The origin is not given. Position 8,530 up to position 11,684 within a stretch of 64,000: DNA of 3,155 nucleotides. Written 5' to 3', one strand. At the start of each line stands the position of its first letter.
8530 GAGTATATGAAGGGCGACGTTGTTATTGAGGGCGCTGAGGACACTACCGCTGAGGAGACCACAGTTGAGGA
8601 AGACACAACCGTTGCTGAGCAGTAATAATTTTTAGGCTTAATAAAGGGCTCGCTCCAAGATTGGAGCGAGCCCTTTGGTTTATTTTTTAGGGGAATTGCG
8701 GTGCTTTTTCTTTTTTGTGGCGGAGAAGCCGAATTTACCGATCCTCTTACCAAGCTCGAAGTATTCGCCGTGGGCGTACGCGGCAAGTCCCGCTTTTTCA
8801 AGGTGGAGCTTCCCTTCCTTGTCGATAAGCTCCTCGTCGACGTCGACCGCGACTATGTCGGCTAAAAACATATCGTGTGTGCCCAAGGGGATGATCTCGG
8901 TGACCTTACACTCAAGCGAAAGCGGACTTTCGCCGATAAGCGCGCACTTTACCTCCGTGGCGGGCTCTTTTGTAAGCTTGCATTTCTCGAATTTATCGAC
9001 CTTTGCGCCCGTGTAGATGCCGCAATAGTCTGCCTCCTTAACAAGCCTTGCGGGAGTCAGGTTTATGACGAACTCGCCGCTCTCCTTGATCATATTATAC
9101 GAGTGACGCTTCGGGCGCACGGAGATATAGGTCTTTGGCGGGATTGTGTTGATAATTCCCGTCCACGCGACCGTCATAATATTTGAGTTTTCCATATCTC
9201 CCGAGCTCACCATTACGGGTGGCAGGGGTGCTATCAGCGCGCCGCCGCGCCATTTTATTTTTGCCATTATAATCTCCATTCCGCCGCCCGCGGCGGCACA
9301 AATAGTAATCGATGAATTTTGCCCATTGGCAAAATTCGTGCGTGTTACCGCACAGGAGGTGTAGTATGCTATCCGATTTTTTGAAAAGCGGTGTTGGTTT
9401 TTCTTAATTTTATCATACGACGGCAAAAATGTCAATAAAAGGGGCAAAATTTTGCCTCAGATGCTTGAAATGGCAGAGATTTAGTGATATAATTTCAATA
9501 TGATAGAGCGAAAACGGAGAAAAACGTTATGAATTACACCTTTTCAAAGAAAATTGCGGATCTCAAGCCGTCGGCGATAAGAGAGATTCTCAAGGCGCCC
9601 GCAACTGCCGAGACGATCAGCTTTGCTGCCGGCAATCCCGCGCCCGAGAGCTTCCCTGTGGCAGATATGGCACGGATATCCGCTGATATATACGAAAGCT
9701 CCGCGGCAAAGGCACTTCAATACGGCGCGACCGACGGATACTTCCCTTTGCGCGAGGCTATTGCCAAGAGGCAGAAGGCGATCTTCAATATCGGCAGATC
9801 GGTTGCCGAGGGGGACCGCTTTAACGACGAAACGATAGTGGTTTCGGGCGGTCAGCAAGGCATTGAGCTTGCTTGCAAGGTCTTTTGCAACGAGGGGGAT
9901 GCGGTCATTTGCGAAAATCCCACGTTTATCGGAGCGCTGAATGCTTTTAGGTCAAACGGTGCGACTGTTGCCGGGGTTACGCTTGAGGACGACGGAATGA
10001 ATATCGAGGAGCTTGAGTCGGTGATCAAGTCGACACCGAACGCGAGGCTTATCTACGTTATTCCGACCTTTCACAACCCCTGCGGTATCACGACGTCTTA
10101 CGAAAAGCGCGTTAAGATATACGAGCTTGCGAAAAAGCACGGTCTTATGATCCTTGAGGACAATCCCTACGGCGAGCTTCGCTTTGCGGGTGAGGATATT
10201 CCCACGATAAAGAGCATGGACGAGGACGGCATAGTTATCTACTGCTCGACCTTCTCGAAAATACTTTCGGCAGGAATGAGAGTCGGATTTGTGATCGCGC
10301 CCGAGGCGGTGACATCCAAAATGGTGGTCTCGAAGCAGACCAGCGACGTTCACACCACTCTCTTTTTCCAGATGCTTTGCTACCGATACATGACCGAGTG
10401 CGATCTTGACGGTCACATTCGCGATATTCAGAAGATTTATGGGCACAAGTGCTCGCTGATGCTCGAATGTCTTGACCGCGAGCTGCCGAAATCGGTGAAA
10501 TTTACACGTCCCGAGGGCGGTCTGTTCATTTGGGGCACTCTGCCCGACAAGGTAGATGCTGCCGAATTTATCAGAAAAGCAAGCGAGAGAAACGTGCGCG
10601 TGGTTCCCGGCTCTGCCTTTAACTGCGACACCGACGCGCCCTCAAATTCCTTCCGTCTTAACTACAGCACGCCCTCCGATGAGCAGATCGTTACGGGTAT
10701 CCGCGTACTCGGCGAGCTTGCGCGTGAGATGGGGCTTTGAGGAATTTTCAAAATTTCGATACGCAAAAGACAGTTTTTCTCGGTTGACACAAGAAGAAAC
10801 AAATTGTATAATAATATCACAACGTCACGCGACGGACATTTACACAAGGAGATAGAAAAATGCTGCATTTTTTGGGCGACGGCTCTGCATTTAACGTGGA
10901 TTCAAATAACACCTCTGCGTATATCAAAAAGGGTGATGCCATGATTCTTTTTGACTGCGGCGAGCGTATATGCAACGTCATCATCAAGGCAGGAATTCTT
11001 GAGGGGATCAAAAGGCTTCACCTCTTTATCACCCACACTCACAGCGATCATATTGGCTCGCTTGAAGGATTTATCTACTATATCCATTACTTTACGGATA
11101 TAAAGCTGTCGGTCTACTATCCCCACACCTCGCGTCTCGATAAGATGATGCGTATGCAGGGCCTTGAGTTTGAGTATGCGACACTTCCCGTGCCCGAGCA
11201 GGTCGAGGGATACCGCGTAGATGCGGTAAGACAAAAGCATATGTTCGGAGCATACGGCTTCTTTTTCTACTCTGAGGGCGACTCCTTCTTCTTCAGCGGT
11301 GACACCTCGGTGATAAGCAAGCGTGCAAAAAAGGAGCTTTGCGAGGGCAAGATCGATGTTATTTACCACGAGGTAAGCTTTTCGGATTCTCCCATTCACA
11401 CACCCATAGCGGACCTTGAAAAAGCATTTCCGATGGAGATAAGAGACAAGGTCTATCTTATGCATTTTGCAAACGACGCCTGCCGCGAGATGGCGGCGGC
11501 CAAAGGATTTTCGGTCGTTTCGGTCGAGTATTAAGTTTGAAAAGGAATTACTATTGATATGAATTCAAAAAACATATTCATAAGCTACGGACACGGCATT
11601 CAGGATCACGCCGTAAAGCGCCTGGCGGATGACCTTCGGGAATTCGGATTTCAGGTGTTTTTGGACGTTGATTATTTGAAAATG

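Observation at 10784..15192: MBL hydrolase + TIR-NACHT-TPR + IMPase-family phosphatase operon: candidate undescribed NLR-type immune module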

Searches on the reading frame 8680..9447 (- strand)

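Call 4: search_protein_families(library=pfam, proteins=[window:8680-9447:-], max_evalue=0.01)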
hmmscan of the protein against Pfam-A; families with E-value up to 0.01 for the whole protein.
window:8680-9447:- (255 aa): 1 family
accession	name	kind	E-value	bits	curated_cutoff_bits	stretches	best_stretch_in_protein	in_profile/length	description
PF01613.24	Flavin_Reduct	-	1.2e-26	94.1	27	1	75-230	6-150/153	Flavin reductase like domain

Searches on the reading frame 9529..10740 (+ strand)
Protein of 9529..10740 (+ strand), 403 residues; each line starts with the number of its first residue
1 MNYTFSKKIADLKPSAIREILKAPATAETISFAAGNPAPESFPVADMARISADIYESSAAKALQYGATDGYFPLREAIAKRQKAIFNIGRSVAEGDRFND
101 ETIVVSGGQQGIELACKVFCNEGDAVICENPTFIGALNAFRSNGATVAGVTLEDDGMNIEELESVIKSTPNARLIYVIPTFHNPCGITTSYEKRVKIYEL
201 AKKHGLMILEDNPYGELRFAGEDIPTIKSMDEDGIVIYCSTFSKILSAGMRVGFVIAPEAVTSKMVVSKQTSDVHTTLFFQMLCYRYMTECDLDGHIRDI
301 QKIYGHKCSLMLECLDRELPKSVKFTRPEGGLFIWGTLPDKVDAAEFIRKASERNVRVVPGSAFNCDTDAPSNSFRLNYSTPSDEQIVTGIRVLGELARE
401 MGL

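Call 4: search_protein_families(library=pfam, proteins=[window:9529-10740:+], max_evalue=0.01)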
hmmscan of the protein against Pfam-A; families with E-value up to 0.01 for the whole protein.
window:9529-10740:+ (403 aa): 5 families
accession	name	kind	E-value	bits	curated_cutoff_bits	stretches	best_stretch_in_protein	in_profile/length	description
PF00155.27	Aminotran_1_2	-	6.1e-35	121.5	19.7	1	30-389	4-356/361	Aminotransferase class I and II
PF12897.13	Asp_aminotransf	-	8.9e-14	51.5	27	1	124-394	125-405/421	Aspartate amino-transferase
PF01212.27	Beta_elim_lyase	-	1.7e-07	31.3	27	1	102-211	50-168/288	Beta-eliminating lyase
PF01041.23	DegT_DnrJ_EryC1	-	6.3e-05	22.8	19.8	1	101-212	41-146/360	DegT/DnrJ/EryC1/StrS aminotransferase family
PF01053.26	Cys_Met_Meta_PP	-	0.00013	21.1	27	1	101-213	69-175/381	Cys/Met metabolism PLP-dependent enzyme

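Call 44: find_encoding_contigs(protein=window:9529-10740:+, flank=7000, max_places=8)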
Protein window:9529-10740:+ (403 aa): no gene with exactly this product is on record in the collection.

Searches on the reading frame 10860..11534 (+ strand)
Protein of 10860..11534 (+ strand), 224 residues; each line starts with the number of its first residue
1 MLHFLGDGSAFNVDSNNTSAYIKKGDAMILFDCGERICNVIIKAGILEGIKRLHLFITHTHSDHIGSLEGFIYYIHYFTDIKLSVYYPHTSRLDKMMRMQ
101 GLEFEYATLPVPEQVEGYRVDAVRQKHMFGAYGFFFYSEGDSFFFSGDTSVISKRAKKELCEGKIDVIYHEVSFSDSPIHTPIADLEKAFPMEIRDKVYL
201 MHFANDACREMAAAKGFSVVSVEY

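Call 4: search_protein_families(library=pfam, proteins=[window:10860-11534:+], max_evalue=0.01)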
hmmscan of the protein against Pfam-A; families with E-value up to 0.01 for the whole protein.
window:10860-11534:+ (224 aa): 3 families
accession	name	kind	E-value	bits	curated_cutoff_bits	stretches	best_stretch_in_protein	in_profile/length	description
PF23023.1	Anti-Pycsar_Apyc1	-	3.9e-11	43.4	50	1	3-207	6-225/250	Anti-Pycsar protein Apyc1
PF12706.13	Lactamase_B_2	-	7.5e-08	32.6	27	1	48-203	26-200/200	Beta-lactamase superfamily domain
PF00753.33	Lactamase_B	-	0.00016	22.1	22.7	1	45-157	37-158/196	Metallo-beta-lactamase superfamily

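Call 5: search_protein_families(library=padloc, proteins=[window:10860-11534:+], max_evalue=0.01)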
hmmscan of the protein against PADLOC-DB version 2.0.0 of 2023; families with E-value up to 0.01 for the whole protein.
window:10860-11534:+ (224 aa): 0 families

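Call 6: search_protein_families(library=ncbifam, proteins=[window:10860-11534:+], max_evalue=0.01)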
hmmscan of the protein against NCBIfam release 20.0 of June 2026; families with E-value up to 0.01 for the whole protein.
window:10860-11534:+ (224 aa): 11 families
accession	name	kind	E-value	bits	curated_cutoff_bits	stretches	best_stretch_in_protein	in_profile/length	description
TIGR02651.1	RNase_Z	equivalog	7.3e-16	58.1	292.95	1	2-137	2-148/302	ribonuclease Z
NF000801.0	PRK00055.1-3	equivalog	3.5e-12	46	252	1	2-140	4-156/307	ribonuclease Z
NF041257.1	GntH_guanitoxin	equivalog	5.3e-09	35.4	333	2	4-87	17-105/374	guanitoxin biosynthesis MBL fold metallo-hydrolase GntH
TIGR03307.1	PhnP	equivalog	3.2e-06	26.7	272.25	1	17-174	37-188/249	phosphonate metabolism protein PhnP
NF041851.1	cyc_nuc_deg_phdiest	equivalog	8.2e-06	25.4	400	1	15-182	16-194/253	cyclic nucleotide-degrading phosphodiesterase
NF000800.0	PRK00055.1-1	equivalog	1.8e-05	23.9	398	1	4-75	5-80/305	ribonuclease Z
NF000805.0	PRK00055.2-3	equivalog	5.2e-05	22.7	416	1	4-92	8-97/307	ribonuclease Z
NF002553.0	PRK02113.1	equivalog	0.00015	21.3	386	1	17-83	35-97/252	MBL fold metallo-hydrolase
NF000806.0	PRK00055.2-4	equivalog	0.0002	20.6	363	1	4-71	6-73/280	ribonuclease Z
NF002558.0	PRK02126.1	subfamily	0.00028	20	315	1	26-77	27-73/345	ribonuclease Z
TIGR02649.1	true_RNase_BN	exception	0.00095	18.3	563.7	1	26-92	31-97/304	ribonuclease BN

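Call 35: search_solved_structures(query=window:10860-11534:+, max_evalue=0.01, show_alignments=2)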
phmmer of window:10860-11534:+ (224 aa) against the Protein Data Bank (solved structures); distinct sequences matched with E-value up to 0.01: 12.
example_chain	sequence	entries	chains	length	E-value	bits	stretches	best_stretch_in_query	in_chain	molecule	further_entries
7fct_A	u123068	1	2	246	1.5e-28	103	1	1-224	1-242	Metal beta-lactamase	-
7u2r_A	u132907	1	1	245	4.2e-12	49.3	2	2-75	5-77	Apyc1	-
7u2s_A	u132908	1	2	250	6e-12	48.8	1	3-206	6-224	Apyc1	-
7t28_A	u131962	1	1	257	5.6e-10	42.3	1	3-89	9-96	Putative metal-dependent hydrolase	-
1y44_A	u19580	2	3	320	2.4e-06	30.4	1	3-88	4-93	Ribonuclease Z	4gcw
3zwf_A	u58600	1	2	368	2.7e-05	27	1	3-75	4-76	ZINC PHOSPHODIESTERASE ELAC PROTEIN 1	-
2fk6_A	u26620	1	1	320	6.1e-05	25.9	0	3-88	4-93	RIBONUCLEASE Z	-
2zwr_A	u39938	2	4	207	0.00057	22.7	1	20-149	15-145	Metallo-beta-lactamase superfamily protein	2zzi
9ey0_E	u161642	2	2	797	0.0019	21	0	3-69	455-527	Zinc phosphodiesterase ELAC protein 2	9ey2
8z0p_A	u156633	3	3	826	0.0021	20.8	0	3-69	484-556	Zinc phosphodiesterase ELAC protein 2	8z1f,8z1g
2p4z_A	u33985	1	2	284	0.0032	20.2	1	16-105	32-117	Metal-dependent hydrolases of the beta-lactamase superfamily II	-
8rr1_E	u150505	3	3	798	0.0085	18.9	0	3-68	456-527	Zinc phosphodiesterase ELAC protein 2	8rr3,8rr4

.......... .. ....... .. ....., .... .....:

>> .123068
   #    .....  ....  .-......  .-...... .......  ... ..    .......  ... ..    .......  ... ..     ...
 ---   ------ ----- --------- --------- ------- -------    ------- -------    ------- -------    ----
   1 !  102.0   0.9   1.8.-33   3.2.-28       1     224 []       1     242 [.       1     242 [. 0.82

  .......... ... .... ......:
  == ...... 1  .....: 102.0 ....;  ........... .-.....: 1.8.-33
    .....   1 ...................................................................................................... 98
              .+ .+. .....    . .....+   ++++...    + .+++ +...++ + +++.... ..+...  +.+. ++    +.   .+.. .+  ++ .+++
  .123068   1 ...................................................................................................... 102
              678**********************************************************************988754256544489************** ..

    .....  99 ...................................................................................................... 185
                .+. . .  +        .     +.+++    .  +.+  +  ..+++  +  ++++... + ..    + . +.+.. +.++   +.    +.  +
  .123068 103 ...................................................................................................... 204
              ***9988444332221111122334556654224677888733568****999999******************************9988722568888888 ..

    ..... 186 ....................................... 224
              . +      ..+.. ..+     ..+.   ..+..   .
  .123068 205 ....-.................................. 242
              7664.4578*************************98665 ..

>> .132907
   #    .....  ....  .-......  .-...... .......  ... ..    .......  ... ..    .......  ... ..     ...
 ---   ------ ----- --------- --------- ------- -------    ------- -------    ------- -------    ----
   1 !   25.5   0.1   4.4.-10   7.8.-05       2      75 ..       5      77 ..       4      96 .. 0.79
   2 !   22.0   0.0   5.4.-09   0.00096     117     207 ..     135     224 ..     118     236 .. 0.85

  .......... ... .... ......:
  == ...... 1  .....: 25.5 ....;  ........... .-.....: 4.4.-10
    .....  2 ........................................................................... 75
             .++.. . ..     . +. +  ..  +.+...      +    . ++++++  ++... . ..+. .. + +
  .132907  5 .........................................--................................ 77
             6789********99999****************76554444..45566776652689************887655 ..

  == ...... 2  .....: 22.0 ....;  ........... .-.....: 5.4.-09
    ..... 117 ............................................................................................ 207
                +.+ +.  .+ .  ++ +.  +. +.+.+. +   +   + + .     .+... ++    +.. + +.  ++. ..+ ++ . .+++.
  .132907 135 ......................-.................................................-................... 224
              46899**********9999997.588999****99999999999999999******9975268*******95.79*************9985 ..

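Call 70: search_dna_similar(query=window:10860-11534:+, collection=phages, mode=protein, max_rows=12, max_evalue=0.001)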
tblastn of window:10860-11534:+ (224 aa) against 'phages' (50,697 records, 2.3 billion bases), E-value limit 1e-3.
Records with a match: 224; places in all: 224; records where one place covers at least 80% of the query: 188.
Best place of each record, by identity: <60% 224.
By first word of the organism name: Bacillus 182; Staphylococcus 38; Xanthomonas 1; Bacteriophage 1; Psychrobacillus 1; Listeria 1.
By host as written in the record: Bacillus cereus 26; Bacillus thuringiensis subsp. kurstaki 20; - 19; Bacillus anthracis Sterne 14; Bacillus thuringiensis kurstaki 11; Bacillus thuringiensis subspecies kurstaki 9; Bacillus subtilis 8; Bacillus anthracis 7; and 56 more.
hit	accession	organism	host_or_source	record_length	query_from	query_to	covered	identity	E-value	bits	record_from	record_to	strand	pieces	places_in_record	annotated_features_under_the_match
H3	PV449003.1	Bacillus phage vB_BceH_LBC2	Bacillus cereus NCCP 14796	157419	1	220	98%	34.7%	3e-22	100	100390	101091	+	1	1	metal-dependent hydrolase | hypothetical protein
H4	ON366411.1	Bacillus phage vB_BceH_LY2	Bacillus cereus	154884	1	220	98%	33.2%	8e-22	99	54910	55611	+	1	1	beta-lactamase like hydrolase | hypothetical protein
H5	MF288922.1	Bacillus phage Janet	Bacillus thuringiensis kurstaki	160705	1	223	100%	32.5%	5e-17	85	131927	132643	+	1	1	hypothetical protein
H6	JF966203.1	Bacillus phage Bastille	Bacillus cereus HER1399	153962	1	222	99%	32.6%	4e-18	88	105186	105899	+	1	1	metal-dependent hydrolase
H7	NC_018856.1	Bacillus phage Bastille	Bacillus cereus HER1399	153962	1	222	99%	32.6%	4e-18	88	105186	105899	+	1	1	metal-dependent hydrolase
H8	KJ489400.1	Bacillus phage Hoody T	-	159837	1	222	99%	32.6%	1e-17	86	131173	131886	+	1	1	beta-lactamase domain containing hydrolase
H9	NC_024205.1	Bacillus phage Hoody T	-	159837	1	222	99%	32.6%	1e-17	86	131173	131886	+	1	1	metal-dependent hydrolase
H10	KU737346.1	Bacillus phage Vinny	Bacillus thuringiensis subsp. kurstaki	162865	1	222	99%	32.6%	1e-17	86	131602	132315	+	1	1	hydrolase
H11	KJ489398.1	Bacillus phage Evoli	-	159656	1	222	99%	32.2%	7e-18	87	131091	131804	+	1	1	beta-lactamase domain containing hydrolase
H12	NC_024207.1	Bacillus phage Evoli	-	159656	1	222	99%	32.2%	7e-18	87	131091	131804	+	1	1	metal-dependent hydrolase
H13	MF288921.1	Bacillus phage OTooleKemple52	Bacillus thuringiensis kurstaki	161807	1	222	99%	32.2%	8e-18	87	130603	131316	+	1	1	hydrolase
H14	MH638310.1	Bacillus phage Kamfam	Bacillus thuringiensis kurstaki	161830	1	222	99%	32.2%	8e-18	87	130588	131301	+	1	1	226: ribonuclease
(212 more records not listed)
